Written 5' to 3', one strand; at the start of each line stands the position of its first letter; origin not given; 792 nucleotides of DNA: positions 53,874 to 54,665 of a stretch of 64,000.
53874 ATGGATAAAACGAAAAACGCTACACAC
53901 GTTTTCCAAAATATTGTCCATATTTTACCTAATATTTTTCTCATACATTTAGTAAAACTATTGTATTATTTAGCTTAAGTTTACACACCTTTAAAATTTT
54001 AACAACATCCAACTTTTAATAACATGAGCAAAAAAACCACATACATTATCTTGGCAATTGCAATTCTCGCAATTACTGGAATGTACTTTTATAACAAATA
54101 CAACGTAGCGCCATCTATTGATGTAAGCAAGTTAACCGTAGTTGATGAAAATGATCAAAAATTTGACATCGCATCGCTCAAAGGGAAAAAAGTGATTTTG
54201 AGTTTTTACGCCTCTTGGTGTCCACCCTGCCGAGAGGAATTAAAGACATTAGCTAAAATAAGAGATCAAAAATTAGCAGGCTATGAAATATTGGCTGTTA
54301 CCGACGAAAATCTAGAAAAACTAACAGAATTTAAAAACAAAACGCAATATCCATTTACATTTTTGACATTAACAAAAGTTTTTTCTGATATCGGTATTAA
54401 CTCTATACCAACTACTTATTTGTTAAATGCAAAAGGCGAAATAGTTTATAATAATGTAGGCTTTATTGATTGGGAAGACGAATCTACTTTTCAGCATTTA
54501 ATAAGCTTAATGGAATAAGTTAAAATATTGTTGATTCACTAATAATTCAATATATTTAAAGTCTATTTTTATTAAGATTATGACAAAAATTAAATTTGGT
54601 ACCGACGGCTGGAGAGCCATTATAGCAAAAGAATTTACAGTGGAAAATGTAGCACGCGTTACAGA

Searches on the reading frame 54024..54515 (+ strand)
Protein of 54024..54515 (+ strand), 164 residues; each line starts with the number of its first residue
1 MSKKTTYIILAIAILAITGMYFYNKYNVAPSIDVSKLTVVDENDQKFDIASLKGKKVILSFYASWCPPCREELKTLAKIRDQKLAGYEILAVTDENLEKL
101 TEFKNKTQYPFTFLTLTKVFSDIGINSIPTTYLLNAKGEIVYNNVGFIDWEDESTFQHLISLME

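Call 87: search_protein_families(library=pfam, proteins=[window:54024-54515:+], max_evalue=0.00001)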
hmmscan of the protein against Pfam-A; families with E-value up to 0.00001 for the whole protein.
window:54024-54515:+ (164 aa): 5 families
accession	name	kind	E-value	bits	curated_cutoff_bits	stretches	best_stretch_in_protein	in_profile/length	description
PF08534.16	Redoxin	-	4e-18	66.1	26.6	1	37-156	11-144/148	Redoxin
PF00578.27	AhpC-TSA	-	5e-17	62.4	26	1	37-142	8-123/124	AhpC/TSA family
PF13905.12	Thioredoxin_8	-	8.2e-09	36.1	27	1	54-140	1-94/94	Thioredoxin-like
PF13098.12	Thioredoxin_2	-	2.8e-07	31.3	27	1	52-149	3-96/104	Thioredoxin-like domain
PF00085.26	Thioredoxin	-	6.3e-07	29.8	23.5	0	40-92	3-56/103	Thioredoxin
